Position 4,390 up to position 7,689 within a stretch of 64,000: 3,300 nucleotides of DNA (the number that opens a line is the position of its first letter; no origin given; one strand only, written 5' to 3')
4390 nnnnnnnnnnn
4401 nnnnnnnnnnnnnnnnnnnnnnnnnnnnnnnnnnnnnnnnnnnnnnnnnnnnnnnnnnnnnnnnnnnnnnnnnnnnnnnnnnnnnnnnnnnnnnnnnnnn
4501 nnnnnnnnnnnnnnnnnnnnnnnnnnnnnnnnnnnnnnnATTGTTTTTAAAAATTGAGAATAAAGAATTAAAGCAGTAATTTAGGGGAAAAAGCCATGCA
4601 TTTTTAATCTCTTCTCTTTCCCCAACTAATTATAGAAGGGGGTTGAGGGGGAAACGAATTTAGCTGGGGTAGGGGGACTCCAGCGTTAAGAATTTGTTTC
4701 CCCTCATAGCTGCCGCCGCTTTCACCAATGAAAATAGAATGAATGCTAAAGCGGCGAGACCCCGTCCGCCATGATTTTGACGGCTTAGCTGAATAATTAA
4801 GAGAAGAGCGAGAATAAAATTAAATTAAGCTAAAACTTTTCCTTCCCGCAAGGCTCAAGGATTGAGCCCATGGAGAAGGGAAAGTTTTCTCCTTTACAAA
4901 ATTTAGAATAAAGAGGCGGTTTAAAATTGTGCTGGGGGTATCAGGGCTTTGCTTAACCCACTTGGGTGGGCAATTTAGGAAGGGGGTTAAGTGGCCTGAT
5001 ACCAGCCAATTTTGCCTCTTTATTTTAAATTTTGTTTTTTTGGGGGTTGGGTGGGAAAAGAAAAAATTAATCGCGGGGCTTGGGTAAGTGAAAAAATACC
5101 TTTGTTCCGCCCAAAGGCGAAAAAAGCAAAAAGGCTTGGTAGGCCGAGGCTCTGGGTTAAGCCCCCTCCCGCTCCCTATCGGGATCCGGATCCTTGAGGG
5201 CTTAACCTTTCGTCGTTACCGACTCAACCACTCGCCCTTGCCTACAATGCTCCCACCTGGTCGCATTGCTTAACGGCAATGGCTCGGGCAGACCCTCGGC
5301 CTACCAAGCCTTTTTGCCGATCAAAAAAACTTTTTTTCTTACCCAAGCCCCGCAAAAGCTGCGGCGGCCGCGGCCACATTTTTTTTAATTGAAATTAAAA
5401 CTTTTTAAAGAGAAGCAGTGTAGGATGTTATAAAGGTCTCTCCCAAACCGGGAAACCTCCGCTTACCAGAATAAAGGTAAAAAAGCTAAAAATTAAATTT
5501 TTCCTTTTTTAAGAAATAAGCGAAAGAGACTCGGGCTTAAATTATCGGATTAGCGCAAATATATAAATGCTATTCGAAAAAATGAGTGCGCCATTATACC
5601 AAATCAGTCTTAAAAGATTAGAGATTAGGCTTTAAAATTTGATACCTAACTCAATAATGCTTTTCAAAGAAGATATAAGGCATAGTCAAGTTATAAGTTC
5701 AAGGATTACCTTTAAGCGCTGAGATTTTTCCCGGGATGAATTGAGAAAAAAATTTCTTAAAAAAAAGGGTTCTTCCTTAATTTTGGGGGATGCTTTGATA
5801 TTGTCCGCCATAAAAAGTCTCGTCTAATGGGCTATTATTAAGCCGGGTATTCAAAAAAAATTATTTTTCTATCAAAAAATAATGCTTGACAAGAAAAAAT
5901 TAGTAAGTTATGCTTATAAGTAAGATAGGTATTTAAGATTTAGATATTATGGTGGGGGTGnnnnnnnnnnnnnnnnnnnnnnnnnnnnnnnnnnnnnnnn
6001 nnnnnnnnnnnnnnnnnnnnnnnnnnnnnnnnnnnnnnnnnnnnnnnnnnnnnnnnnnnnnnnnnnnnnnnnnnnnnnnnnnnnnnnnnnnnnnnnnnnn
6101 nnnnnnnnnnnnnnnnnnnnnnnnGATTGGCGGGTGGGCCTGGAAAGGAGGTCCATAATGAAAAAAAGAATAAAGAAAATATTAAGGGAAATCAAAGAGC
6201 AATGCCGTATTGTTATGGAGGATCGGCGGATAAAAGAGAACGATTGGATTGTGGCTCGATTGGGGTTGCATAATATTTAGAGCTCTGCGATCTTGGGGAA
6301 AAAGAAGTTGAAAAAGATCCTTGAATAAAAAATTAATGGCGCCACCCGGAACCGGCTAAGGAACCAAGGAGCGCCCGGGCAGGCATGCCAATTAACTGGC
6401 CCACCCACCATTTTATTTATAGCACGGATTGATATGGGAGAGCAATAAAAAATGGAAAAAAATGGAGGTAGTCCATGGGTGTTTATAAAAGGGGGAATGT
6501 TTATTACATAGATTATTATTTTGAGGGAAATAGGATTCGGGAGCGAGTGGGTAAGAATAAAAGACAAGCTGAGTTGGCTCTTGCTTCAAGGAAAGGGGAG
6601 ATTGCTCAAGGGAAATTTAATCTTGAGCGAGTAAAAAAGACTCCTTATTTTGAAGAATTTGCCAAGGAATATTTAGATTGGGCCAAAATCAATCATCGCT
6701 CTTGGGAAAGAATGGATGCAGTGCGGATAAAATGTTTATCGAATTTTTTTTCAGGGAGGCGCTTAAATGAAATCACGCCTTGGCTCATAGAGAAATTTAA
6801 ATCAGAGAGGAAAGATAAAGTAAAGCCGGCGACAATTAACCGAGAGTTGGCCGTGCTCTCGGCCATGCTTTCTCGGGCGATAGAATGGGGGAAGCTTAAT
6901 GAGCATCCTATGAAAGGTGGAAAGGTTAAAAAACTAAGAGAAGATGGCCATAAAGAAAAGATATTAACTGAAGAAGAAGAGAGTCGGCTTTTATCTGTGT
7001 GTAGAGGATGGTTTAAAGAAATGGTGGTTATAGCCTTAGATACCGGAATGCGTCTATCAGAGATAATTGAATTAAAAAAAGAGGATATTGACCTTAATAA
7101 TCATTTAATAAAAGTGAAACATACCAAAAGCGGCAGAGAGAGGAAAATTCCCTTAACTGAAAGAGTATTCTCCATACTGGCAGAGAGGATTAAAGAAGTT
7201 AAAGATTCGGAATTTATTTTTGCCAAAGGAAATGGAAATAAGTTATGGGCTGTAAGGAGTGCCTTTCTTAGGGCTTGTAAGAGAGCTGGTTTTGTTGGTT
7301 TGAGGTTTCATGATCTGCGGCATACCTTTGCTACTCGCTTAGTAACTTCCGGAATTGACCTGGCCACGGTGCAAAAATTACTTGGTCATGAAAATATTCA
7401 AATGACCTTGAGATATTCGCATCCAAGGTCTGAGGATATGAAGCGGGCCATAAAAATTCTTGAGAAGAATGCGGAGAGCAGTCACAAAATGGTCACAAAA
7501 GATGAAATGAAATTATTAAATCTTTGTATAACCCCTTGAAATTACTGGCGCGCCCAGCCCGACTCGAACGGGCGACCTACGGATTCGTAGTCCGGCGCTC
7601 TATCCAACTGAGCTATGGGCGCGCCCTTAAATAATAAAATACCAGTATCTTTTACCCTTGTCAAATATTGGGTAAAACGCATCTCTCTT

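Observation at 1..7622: Integrase/tRNA-Arg-bounded mobile element; left end lies outside the window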

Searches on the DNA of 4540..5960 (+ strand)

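Call 61: search_dna_similar(query=window:4560-5960:+, collection=plasmids, mode=distant, max_evalue=0.001, max_rows=10)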
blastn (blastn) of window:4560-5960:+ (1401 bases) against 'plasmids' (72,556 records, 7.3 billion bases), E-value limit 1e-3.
No match.

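Call 62: search_dna_similar(query=window:4560-5960:+, collection=phages, mode=distant, max_evalue=0.001, max_rows=10)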
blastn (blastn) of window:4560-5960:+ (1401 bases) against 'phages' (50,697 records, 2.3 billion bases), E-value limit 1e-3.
No match.

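Call 99: search_rna_families(source=window, start=4540, end=5960, threshold=evalue, max_evalue=10)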
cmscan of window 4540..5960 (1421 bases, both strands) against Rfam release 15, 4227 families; matches with E-value up to 10: 12.
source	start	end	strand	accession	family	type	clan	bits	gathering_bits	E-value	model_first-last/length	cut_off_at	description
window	4599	4666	+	RF00736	mir-320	Gene; miRNA;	-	21.4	55.5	0.065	1-76/76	no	mir-320 microRNA precursor family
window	4578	4708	-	RF01431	snoR135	Gene; snRNA; snoRNA; HACA-box;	-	18.6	45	0.74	1-143/143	no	small nucleolar RNA snoR135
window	5294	5371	-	RF00749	mir-208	Gene; miRNA;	-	18.1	56.4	0.68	1-77/77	no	mir-208 microRNA precursor family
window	4774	4916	+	RF02034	IMES-1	Gene;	-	17.9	81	0.48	1-191/191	no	IMES-1 RNA motif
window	4882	5111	+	RF04180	BTnc231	Gene; sRNA;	-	17.1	80.4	1.4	1-154/154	no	Bacteroides sRNA BTnc231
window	4540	4704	+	RF02653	StyR-143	Gene; sRNA;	-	16.5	176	1.7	1-144/144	no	Salmonella enterica Typhi npcRNA 143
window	5271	5386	+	RF02353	BjrC68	Gene; sRNA;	-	15.2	39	0.77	1-82/82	no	Bradyrhizobiaceae sRNA BjrC68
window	4784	4869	-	RF00065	snoR9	Gene; snRNA; snoRNA; CD-box;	CL00132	15.1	90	1.2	1-128/128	no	Small nucleolar RNA snoR9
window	4541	4703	+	RF04180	BTnc231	Gene; sRNA;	-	15.1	80.4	4.2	1-154/154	no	Bacteroides sRNA BTnc231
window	5374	5523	-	RF01578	RUF1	Gene; sRNA;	-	14.9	70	7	1-264/264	no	Plasmodium RNA of unkown function RUF1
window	4646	4705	+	RF04156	MIR2670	Gene; miRNA;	-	13.5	117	7.8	1-200/200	no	MIR2670 microRNA precursor family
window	5840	5930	+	RF01264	snR83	Gene; snRNA; snoRNA; HACA-box;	CL00023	12.3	75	6.5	1-308/308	no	Small nucleolar RNA snR83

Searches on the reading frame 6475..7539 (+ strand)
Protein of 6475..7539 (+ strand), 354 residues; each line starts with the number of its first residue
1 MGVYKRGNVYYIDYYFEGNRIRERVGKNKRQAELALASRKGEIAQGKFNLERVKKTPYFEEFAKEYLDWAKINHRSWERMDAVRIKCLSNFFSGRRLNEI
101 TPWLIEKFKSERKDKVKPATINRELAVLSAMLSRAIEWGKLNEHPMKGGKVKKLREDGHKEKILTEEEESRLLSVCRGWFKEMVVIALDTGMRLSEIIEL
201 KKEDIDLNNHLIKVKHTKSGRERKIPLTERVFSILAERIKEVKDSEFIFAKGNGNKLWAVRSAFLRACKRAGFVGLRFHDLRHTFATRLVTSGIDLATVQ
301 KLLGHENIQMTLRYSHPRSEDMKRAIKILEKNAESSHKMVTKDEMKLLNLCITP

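Call 4: search_protein_families(library=pfam, proteins=[window:6475-7539:+], max_evalue=0.01)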
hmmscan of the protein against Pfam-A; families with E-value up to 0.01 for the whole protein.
window:6475-7539:+ (354 aa): 4 families
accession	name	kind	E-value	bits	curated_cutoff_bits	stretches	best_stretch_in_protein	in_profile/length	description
PF00589.27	Phage_integrase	-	6.3e-40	137.2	27.1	1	163-318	2-169/172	Phage integrase family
PF24624.1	Int_N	-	0.00019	22.6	27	1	97-148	42-95/100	Phage integrase, N-terminal domain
PF12167.14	Arm-DNA-bind_2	-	0.00035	20.9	22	1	2-52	3-59/65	Arm DNA-binding domain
PF13102.12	Phage_int_SAM_5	-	0.00047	20.9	22.3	1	59-147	2-94/98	Phage integrase SAM-like domain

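Call 9: find_encoding_contigs(protein=window:6475-7539:+, flank=10000, max_places=10)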
Protein window:6475-7539:+ (354 aa): 4 contigs read that carry it; 4 places shown.
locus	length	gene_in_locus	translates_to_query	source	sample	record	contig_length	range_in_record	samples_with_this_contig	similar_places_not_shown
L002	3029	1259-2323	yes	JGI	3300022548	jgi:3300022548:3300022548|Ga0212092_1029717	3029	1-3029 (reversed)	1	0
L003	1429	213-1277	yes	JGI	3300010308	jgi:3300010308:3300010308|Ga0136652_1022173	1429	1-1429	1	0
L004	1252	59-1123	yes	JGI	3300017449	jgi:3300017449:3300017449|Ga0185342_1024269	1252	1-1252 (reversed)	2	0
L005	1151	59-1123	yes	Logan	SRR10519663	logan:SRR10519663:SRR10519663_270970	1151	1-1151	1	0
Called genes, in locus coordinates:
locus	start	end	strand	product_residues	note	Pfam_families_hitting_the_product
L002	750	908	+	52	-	-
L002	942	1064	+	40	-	-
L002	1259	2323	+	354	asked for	PF00589:Phage_integrase, PF22823:MrpR_C_cat (weak)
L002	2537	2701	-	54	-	PF09723:Zn_ribbon_8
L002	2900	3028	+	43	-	?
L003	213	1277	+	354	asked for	PF00589:Phage_integrase, PF22823:MrpR_C_cat (weak)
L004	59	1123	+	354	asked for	PF00589:Phage_integrase, PF22823:MrpR_C_cat (weak)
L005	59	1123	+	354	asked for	PF00589:Phage_integrase, PF22823:MrpR_C_cat (weak)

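Call 31: find_related_loci(query=window:6475-7539:+, collection=viral_contigs, flank=10000)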
Query window:6475-7539:+ (354 aa) in viral_contigs; peptide patterns used: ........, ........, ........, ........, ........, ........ (x = any residue, [..] = any of these).
6 stretches matched a pattern, but none encodes a relative of the query by tblastn (E <= 1e-3).

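Call 50: search_protein_families(library=phrogs, proteins=[window:6475-7539:+], max_evalue=0.01)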
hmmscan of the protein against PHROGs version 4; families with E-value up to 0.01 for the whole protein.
window:6475-7539:+ (354 aa): 13 families
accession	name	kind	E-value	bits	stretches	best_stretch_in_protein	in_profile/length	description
phrog_1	-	integration and excision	2.4e-77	262.6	1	5-337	119-455/611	integrase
phrog_216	-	integration and excision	1e-45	157.1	1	123-342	16-250/301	integrase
phrog_7685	-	integration and excision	3.3e-16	60.6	1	222-331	128-237/240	integrase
phrog_35951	-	unknown function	9.6e-12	46.2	1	263-320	8-65/97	-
phrog_7269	-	integration and excision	8.8e-10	39.4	1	274-327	26-79/89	integrase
phrog_7244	-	integration and excision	3.1e-07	30.9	1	85-230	103-246/263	integrase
phrog_5830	-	integration and excision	1.1e-06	29.1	1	121-241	65-192/318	integrase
phrog_25190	-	integration and excision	2.6e-06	28.7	1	241-310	16-81/109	integrase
phrog_23271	-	unknown function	6.3e-06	27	1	279-320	12-53/67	-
phrog_37709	-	unknown function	1.8e-05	25.7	1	119-211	19-108/116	-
phrog_9208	-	integration and excision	3.8e-05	24.7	1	183-331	109-238/241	integrase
phrog_34557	-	integration and excision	0.002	18.8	1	276-317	125-166/183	integrase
phrog_23783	-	integration and excision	0.0066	17.4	0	15-146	23-149/162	integrase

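Call 51: search_protein_families(library=ncbifam, proteins=[window:6475-7539:+], max_evalue=0.01)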
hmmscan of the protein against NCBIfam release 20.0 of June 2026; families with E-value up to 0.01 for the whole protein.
window:6475-7539:+ (354 aa): 14 families
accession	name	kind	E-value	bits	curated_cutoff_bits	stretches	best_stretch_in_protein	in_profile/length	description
NF040815.2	recomb_XerA_Arch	equivalog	2.8e-37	128.7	220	1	85-325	24-262/263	site-specific tyrosine recombinase/integron integrase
TIGR02225.1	recomb_XerD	equivalog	5.1e-28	98.2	329.6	1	92-327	32-284/290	site-specific tyrosine recombinase XerD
TIGR02224.1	recomb_XerC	equivalog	8.3e-28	97.6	335.15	1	96-324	40-284/295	tyrosine recombinase XerC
TIGR02249.1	integrase_gron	subfamily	2.8e-23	82.7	265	2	113-243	56-181/315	integron integrase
NF001399.0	PRK00283.1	subfamily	2.8e-22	79.3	279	1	95-326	46-292/300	tyrosine recombinase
NF011946.0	PRK15417.1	equivalog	2.9e-16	59.6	435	2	261-316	258-314/337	integron integrase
NF003462.0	PRK05084.1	equivalog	3e-15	55.8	267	1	184-332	201-359/360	tyrosine recombinase XerS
NF002331.0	PRK01287.1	subfamily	1.1e-14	54.2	371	1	186-318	170-313/365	site-specific tyrosine recombinase XerC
NF007371.0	PRK09871.1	subfamily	1.1e-11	44.6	222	1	183-333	31-187/198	tyrosine-type DNA invertase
NF007370.0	PRK09870.1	subfamily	1.6e-11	44.2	221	1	159-316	8-178/200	tyrosine-type DNA invertase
NF040693.1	recomb_GmtY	equivalog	6.2e-07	29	340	1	258-325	368-440/441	gamma-mobile-trio recombinase GmtY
NF047926.1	integrase_GmtZ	equivalog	1.4e-06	26.6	600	1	221-343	375-496/784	gamma-mobile-trio integrase GmtZ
NF002685.0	PRK02436.1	equivalog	1.5e-06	28.3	178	1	183-308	117-237/245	site-specific tyrosine recombinase XerD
NF007246.0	PRK09692.1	domain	0.0001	21.1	434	1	185-322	240-379/413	integrase domain-containing protein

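Call 68: search_solved_structures(query=window:6475-7539:+, max_evalue=0.00001)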
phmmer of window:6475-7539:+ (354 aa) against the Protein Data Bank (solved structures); distinct sequences matched with E-value up to 0.00001: 14.
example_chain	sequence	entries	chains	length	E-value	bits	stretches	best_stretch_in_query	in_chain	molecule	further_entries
5c6k_A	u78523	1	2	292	1.2e-26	96.7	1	79-328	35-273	Integrase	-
4a8e_A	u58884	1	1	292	2.4e-20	76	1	156-328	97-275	PROBABLE TYROSINE RECOMBINASE XERC-LIKE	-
5dor_A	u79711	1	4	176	3e-16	62.5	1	164-329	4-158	Integrase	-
5hxy_A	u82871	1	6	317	8.6e-16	61.1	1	92-320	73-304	Tyrosine recombinase XerA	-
6en0_A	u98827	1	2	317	1.6e-14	56.9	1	116-324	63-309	Int protein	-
6emy_A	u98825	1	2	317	3.9e-14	55.6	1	116-323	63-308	Int protein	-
6emz_A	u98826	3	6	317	4.3e-14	55.5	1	116-324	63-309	Int protein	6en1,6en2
2a3v_A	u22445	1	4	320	2.9e-13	52.8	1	260-318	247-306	site-specific recombinase IntI4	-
9i5v_14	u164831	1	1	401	2.7e-11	46.3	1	118-326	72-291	Ribosome-associated translation inhibitor RaiA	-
5vfz_A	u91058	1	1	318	3.8e-11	45.8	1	168-325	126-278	Gp33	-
1aih_A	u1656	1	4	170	1.2e-10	44.1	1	183-328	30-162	HP1 INTEGRASE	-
5dcf_A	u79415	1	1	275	1.5e-10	43.9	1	181-324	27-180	Tyrosine recombinase XerD,DNA translocase FtsK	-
1a0p_A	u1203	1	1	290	1.8e-10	43.6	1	181-323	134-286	SITE-SPECIFIC RECOMBINASE XERD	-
5jjv_A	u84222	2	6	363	1.4e-08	37.3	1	157-332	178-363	Tyrosine recombinase XerH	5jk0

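Call 72: list_cluster_members(proteins=[P0121, window:6475-7539:+, window:2058-2690:+, window:11144-12046:-])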
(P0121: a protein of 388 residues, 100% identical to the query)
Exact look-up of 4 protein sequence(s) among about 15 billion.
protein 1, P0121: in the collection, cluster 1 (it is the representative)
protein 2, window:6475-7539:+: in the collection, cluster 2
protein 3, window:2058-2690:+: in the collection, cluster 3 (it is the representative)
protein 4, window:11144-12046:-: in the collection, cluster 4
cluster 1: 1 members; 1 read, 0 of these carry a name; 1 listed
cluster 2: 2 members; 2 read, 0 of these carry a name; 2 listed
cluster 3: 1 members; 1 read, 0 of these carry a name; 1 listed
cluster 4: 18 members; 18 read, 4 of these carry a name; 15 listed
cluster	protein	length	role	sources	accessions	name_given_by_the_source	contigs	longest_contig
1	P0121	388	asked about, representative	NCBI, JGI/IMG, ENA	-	-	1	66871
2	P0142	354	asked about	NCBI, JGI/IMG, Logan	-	-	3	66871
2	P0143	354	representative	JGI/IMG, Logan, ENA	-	-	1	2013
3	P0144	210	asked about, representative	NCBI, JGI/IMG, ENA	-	-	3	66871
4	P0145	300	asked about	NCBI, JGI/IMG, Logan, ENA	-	2-oxoglutarate ferredoxin oxidoreductase subunit beta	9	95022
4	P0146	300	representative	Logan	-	-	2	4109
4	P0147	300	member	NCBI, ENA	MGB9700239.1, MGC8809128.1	MAG: 2-oxoacid:ferredoxin oxidoreductase subunit beta [Thermodesulfobacteriota bacterium]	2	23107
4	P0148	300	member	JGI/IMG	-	2-oxoglutarate ferredoxin oxidoreductase subunit beta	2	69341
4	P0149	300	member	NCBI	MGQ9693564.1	MAG: 2-oxoacid:ferredoxin oxidoreductase subunit beta [Thermodesulfobacteriota bacterium]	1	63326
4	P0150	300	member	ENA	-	-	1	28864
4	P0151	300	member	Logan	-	-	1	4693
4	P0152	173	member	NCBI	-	-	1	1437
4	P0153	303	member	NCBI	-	-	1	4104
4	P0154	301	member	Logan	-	-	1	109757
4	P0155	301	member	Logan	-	-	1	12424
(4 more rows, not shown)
